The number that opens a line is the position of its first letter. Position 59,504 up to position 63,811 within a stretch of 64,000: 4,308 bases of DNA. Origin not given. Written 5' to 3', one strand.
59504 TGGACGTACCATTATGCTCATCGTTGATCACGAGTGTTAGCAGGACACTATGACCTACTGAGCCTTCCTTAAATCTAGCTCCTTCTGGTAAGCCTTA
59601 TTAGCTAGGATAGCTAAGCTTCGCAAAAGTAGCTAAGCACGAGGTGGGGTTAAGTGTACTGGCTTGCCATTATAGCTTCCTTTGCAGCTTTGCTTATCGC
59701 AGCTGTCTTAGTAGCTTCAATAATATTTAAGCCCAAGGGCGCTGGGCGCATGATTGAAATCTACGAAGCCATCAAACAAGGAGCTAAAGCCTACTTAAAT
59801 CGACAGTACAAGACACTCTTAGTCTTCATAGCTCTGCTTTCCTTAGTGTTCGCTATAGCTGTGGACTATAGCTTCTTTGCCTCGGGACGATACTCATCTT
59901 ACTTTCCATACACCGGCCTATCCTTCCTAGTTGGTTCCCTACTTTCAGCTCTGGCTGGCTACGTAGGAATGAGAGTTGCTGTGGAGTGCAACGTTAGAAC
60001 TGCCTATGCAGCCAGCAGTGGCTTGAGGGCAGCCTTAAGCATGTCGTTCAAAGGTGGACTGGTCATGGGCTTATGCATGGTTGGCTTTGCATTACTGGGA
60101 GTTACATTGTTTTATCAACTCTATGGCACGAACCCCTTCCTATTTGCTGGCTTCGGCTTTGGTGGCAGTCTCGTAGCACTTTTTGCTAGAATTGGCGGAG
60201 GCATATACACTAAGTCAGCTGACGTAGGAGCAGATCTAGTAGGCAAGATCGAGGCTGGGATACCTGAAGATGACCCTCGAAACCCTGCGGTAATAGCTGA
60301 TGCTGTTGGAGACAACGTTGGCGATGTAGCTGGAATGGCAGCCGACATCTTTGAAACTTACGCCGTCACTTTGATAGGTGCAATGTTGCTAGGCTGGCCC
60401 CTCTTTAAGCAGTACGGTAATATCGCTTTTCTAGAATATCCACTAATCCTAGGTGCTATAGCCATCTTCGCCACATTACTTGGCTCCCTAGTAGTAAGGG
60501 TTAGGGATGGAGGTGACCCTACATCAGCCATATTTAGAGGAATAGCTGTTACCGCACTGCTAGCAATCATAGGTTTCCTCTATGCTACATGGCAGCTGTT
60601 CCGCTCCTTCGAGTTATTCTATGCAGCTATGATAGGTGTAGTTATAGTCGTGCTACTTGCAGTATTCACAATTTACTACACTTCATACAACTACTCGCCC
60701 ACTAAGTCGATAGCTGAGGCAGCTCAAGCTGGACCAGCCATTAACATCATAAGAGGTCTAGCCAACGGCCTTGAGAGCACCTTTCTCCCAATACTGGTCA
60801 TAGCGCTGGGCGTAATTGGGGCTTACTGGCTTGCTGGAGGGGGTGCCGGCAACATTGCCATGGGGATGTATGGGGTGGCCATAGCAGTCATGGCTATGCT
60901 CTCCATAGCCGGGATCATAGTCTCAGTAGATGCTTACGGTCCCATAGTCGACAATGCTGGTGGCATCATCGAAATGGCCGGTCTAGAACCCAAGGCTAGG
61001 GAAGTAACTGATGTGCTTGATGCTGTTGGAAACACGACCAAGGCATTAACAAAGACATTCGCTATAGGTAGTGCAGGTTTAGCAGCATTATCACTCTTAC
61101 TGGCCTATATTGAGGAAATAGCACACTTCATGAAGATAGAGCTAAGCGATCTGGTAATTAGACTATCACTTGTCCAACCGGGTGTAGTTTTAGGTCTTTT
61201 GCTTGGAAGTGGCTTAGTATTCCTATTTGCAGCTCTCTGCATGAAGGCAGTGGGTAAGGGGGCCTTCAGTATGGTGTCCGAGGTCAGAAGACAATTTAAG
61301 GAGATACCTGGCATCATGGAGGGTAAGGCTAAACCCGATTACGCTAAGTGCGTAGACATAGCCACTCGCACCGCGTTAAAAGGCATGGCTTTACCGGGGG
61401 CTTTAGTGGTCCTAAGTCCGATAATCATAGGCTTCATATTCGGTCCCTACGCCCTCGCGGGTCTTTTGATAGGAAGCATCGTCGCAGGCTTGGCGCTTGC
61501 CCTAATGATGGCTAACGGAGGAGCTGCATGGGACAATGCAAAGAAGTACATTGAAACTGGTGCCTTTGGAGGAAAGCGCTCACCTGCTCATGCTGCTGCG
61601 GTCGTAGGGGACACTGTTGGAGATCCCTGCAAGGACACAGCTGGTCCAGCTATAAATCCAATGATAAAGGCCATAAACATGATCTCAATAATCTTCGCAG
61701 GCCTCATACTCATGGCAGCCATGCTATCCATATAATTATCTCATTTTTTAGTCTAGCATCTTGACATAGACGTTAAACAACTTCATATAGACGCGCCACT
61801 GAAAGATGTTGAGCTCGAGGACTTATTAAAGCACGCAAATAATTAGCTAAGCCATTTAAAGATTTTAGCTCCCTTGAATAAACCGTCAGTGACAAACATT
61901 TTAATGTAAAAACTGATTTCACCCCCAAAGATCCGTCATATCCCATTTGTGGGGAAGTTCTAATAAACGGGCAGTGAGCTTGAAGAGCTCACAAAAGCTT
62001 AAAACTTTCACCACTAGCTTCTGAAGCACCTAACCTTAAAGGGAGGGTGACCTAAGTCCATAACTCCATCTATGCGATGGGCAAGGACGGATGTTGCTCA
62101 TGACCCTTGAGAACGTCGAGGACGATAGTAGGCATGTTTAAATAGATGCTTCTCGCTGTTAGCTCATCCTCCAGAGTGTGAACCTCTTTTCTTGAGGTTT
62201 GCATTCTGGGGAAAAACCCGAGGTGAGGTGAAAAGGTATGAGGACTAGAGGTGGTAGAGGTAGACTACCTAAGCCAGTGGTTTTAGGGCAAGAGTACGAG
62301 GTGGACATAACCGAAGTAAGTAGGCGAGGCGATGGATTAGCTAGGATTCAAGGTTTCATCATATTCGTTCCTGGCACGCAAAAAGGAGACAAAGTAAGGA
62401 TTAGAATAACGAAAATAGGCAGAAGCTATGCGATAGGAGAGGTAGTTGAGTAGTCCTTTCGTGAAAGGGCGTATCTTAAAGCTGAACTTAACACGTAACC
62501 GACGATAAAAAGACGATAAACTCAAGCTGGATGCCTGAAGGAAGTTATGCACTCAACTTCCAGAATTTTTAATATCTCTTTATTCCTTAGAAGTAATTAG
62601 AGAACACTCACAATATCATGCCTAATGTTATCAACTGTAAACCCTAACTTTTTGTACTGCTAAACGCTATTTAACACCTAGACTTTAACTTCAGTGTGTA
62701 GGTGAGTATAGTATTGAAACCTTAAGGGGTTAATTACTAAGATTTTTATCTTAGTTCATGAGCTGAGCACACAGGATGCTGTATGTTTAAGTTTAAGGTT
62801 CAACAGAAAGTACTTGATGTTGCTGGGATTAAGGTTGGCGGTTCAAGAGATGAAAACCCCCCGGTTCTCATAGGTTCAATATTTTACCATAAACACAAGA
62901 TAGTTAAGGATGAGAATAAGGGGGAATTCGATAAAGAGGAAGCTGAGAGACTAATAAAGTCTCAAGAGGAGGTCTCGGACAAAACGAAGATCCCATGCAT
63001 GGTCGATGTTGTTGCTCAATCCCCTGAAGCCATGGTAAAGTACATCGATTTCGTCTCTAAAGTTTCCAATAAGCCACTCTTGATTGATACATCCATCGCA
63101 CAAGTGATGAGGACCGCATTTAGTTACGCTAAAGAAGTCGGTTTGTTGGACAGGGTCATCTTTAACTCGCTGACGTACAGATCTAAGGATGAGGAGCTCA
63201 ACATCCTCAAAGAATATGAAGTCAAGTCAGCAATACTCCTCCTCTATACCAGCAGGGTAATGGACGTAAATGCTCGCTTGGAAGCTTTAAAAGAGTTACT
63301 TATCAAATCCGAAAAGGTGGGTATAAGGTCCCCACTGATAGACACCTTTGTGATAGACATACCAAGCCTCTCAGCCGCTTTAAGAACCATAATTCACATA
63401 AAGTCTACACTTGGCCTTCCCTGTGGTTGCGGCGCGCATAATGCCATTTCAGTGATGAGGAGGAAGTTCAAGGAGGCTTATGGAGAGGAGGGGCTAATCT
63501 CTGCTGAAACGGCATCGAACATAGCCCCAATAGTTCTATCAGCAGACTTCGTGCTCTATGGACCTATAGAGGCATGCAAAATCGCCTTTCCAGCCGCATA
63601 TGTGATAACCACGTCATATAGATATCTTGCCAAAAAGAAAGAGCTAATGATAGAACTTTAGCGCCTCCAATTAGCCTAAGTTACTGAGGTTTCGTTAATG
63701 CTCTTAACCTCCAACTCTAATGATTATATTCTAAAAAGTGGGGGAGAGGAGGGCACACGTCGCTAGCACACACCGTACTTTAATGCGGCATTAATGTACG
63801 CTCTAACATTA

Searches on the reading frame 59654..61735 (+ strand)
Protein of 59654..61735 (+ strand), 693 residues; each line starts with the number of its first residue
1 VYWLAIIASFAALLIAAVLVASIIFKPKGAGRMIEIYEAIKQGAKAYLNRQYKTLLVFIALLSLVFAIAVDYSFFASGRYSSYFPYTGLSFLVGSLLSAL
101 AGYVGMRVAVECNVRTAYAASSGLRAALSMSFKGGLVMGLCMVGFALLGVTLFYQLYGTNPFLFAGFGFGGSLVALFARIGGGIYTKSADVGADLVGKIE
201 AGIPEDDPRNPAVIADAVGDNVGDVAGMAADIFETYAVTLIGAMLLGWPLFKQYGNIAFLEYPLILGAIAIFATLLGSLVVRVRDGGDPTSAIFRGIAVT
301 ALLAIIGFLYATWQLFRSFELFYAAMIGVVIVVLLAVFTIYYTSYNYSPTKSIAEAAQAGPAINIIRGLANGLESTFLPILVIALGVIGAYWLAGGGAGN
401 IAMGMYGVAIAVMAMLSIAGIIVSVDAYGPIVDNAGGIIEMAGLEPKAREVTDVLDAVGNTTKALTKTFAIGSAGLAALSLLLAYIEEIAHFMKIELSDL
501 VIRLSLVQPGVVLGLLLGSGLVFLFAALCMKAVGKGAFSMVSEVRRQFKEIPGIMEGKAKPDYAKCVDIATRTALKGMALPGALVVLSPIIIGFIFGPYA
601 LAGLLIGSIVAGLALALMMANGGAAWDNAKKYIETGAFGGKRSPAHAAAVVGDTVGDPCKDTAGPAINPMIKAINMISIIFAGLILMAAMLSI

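Call 38: search_protein_families(library=pfam, proteins=[window:59654-61735:+], max_evalue=0.001)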
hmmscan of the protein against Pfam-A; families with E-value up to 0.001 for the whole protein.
window:59654-61735:+ (693 aa): 1 family
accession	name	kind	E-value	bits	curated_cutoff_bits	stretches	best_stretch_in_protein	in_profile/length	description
PF03030.21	H_PPase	-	1.3e-249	830.6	29.7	1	11-681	2-645/645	Inorganic H+ pyrophosphatase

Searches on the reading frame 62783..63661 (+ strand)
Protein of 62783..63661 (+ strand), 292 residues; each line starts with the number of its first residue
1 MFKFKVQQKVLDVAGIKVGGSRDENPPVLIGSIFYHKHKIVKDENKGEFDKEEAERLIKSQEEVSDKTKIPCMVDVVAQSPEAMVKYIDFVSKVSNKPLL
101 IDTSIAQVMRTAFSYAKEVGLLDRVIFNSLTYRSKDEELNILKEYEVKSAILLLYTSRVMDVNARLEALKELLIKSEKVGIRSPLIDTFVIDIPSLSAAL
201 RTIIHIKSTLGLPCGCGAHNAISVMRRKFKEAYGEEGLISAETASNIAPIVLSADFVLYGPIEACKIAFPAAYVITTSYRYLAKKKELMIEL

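Call 38: search_protein_families(library=pfam, proteins=[window:62783-63661:+], max_evalue=0.001)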
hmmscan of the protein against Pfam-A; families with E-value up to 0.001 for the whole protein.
window:62783-63661:+ (292 aa): 1 family
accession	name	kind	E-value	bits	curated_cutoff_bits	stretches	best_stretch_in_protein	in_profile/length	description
PF02007.24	MtrH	-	1.1e-88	297.7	22.8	1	7-290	2-296/299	Tetrahydromethanopterin S-methyltransferase MtrH subunit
